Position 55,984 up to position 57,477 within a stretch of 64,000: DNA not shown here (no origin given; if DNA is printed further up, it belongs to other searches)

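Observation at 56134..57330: Large-capped HAD hydrolase sits in the only empty slot of a complete his operon: candidate novel histidinol-phosphatase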

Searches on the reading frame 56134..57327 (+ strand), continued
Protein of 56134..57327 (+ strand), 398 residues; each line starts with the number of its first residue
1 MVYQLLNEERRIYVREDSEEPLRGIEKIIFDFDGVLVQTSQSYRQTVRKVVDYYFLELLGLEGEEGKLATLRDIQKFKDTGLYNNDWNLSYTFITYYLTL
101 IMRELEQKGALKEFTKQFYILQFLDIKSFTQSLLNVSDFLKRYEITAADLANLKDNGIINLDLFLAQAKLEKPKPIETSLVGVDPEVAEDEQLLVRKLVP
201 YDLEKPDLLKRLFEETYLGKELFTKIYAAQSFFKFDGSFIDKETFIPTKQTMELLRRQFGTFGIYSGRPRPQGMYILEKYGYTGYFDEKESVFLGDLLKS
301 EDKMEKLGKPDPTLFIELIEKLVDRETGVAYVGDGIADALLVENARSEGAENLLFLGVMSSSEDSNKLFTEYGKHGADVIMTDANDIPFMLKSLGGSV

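Call 42: fold_search(model_id=the predicted structure, library=pdb)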
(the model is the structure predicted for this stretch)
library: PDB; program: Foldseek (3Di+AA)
matches with E <= 10: 691; with E <= 0.001: 19
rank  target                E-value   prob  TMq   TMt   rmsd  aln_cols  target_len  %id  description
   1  1qyi                  5.7e-10  1.00  0.62  0.64   6.7       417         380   18  X-RAY STRUCTURE OF Q8NW41 NORTHEAST STRUCTURAL GENOMICS CONSORTIUM TARGET ZR25. (released 2003-12-02)
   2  6iah                  9.7e-07  1.00  0.45  0.71   6.9       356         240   19  Phosphatase Tt82 from Thermococcus thioreducens (released 2019-08-14)
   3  2hi0_A                2.1e-06  1.00  0.41  0.62   8.8       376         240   15  Crystal structure of putative phosphoglycolate phosphatase (YP_619066.1) from Lactobacillus delbrueckii subsp. bulgari (released 2006-08-15)
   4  2hi0_B                1.2e-05  1.00  0.42  0.64   8.3       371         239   14  Crystal structure of putative phosphoglycolate phosphatase (YP_619066.1) from Lactobacillus delbrueckii subsp. bulgari (released 2006-08-15)
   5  3d6j                  6.8e-05  1.00  0.37  0.65   7.9       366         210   14  Crystal structure of Putative haloacid dehalogenase-like hydrolase from Bacteroides fragilis (released 2008-07-15)
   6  2hsz_A                1.6e-04  1.00  0.40  0.67   9.4       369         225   15  Crystal structure of a predicted phosphoglycolate phosphatase (hs_0176) from haemophilus somnus 129pt at 1.90 A resolu (released 2006-08-15)
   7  3quq                  1.9e-04  1.00  0.38  0.64   9.4       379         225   11  Crystal structure of pyrophosphatase from bacteroides thetaiotaomicron, an open cap conformation (released 2011-04-13)
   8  4eek                  2.6e-04  1.00  0.41  0.67   7.5       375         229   13  Crystal structure of HAD FAMILY HYDROLASE DR_1622 from Deinococcus radiodurans R1 (TARGET EFI-501256) With bound phospha (released 2012-04-18)
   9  3qu4_E                3.8e-04  1.00  0.38  0.62   9.5       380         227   11  Crystal structure of pyrophosphatase from bacteroides thetaiotaomicron, asp13ala mutant (released 2011-04-27)
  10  3qu7_B                4.0e-04  1.00  0.39  0.65   9.4       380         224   10  Crystal structure of pyrophosphatase from bacteroides thetaiotaomicron, asp13asn mutant complexed with calcium and pho (released 2011-04-27)
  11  3qxg_A                4.6e-04  1.00  0.38  0.63   9.4       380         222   11  Crystal structure of pyrophosphatase from bacteroides thetaiotaomicron complexed with calcium, a closed cap conformati (released 2011-04-27)
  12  3qyp_B                4.8e-04  1.00  0.37  0.60  10.0       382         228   10  Crystal structure of pyrophosphatase from bacteroides thetaiotaomicron, glu47asn mutant complexed with calcium and pho (released 2011-04-13)
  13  8bp1                  6.2e-04  1.00  0.40  0.64   9.9       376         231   13  Crystal structure of BHMeHis1.0, an engineered enzyme for the Morita-Baylis-Hillman reaction (released 2024-02-28)
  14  3qut                  7.2e-04  1.00  0.38  0.63   9.6       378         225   10  Crystal structure of pyrophosphatase from bacteroides thetaiotaomicron, asp13asn mutant, an open cap conformation (released 2011-04-13)
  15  3qxg_B                7.2e-04  1.00  0.37  0.61   9.4       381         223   10  Crystal structure of pyrophosphatase from bacteroides thetaiotaomicron complexed with calcium, a closed cap conformati (released 2011-04-27)
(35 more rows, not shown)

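Call 43: search_solved_structures(query=A1, max_evalue=0.01, show_alignments=2)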
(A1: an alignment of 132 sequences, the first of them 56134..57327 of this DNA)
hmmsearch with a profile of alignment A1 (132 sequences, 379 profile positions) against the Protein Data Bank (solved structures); distinct sequences matched with E-value up to 0.01: 73 (the best 60 are shown).
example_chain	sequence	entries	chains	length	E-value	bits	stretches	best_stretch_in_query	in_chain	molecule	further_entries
6iah_A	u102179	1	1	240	1.6e-33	119.3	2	31-112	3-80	Hydrolase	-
1qyi_A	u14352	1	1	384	8.2e-33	117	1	29-376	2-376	hypothetical protein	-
2hdo_A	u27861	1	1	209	1.6e-11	46.9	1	235-330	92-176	Phosphoglycolate phosphatase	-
2fdr_A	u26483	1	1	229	6.8e-11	44.8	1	247-376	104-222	conserved hypothetical protein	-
3kbb_A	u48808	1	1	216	8.2e-11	44.6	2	232-348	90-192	Phosphorylated carbohydrates phosphatase TM_1254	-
3d6j_A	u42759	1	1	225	7.1e-10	41.5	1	233-372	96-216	Putative haloacid dehalogenase-like hydrolase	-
2nyv_A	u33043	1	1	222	8.8e-10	41.2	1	233-341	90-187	Phosphoglycolate phosphatase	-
2yy6_A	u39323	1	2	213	1.2e-09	40.7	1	232-341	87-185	phosphoglycolate phosphatase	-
4rn3_A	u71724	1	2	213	2e-09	40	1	232-329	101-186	HAD superfamily hydrolase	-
2hi0_A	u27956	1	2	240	6.8e-09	38.3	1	234-373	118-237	Putative phosphoglycolate phosphatase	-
3s6j_A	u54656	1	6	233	1.3e-08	37.3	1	233-376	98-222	Hydrolase, haloacid dehalogenase-like family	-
2hsz_A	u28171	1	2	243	3.4e-07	32.7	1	211-329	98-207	novel predicted phosphatase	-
4ygq_A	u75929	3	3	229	5.6e-07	31.9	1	234-320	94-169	Hydrolase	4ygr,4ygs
3e58_A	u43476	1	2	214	1.2e-06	30.9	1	27-46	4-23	putative Beta-phosphoglucomutase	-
2hoq_A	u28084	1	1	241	1.2e-06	30.8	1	232-331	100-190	Putative HAD-hydrolase PH1655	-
3u26_A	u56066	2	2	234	3e-05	26.3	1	233-319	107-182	PF00702 domain protein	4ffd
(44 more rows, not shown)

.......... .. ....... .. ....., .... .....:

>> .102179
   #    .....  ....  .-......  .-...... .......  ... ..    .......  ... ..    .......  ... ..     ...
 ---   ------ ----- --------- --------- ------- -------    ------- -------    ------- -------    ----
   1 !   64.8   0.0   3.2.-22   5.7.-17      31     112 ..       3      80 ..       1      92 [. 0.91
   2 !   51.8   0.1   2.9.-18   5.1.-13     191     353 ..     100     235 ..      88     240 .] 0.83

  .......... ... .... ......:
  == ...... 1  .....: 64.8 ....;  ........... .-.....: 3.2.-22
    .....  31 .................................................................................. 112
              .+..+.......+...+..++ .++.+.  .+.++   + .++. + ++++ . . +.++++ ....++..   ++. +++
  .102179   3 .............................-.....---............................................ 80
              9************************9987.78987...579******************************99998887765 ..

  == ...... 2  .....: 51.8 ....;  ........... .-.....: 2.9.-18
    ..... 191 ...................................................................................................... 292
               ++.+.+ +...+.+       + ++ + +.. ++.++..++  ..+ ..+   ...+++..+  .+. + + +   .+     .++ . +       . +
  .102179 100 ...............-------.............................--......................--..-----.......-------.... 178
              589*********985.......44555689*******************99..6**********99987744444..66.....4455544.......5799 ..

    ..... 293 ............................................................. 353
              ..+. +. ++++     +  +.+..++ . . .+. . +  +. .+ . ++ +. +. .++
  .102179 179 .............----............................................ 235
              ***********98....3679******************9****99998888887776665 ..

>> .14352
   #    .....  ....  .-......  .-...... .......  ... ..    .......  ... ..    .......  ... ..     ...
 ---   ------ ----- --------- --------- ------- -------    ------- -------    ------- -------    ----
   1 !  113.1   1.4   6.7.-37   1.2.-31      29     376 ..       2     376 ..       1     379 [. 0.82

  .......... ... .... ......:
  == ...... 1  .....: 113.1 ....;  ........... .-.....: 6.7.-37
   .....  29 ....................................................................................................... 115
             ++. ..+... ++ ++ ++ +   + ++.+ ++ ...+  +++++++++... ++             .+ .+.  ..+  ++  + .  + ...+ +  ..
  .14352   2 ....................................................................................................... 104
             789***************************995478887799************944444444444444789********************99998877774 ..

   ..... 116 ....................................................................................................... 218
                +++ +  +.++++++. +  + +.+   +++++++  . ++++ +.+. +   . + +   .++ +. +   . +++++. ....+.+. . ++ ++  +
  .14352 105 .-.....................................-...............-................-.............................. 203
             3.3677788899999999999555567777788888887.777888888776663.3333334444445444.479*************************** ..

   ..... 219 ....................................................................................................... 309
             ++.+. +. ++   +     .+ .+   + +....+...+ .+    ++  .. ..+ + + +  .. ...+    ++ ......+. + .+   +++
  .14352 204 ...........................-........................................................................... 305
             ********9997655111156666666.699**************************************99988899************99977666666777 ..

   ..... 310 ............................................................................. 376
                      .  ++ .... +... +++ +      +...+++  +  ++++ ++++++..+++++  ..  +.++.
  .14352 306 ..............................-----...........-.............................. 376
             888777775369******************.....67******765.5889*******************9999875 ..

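Call 45: list_cluster_members(proteins=[P0219, P0296, P0271, P0264, P0126, P0001])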
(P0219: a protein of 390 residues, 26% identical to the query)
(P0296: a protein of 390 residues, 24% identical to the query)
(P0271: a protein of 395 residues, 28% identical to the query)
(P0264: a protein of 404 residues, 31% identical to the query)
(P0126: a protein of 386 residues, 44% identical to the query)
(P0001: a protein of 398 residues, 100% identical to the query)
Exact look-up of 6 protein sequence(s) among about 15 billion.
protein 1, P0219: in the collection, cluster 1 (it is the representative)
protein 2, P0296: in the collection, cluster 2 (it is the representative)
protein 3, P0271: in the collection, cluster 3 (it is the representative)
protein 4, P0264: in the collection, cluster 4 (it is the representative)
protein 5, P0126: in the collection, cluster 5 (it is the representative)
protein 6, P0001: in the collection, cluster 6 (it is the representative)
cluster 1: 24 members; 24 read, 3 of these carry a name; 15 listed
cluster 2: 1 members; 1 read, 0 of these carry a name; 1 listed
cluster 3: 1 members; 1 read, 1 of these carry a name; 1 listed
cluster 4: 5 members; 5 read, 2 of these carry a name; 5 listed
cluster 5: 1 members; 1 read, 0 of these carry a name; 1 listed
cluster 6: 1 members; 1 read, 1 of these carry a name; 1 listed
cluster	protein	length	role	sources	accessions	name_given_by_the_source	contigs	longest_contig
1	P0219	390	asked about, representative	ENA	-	-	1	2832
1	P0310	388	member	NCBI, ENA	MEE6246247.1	MAG: hypothetical protein VX368_02900 [Thermoproteota archaeon]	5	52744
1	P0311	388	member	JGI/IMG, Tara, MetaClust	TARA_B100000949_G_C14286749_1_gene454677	strand:- start:949 stop:2115 length:1167 start_codon:yes stop_codon:yes gene_type:complete | TARA_112_MES_0.22-3_C14286749_1_gene454677 COG0546 ""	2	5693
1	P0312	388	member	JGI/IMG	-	phosphoglycolate phosphatase-like HAD superfamily hydrolase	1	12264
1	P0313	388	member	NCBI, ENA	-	-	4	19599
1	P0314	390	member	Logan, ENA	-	-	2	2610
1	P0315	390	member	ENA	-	-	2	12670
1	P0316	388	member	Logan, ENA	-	-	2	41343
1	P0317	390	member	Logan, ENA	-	-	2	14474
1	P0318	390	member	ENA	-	-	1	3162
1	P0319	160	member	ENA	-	-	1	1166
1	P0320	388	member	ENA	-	-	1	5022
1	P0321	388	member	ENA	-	-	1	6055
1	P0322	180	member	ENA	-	-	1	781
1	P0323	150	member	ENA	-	-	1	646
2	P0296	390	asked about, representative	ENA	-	-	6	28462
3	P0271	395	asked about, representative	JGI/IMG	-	HAD superfamily hydrolase (TIGR01548 family)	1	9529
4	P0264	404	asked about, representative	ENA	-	-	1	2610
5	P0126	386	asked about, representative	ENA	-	-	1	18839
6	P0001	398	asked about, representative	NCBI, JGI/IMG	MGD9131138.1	MAG: HAD family hydrolase [Candidatus Bathyarchaeota archaeon] | phosphoglycolate phosphatase-like HAD superfamily hydrolase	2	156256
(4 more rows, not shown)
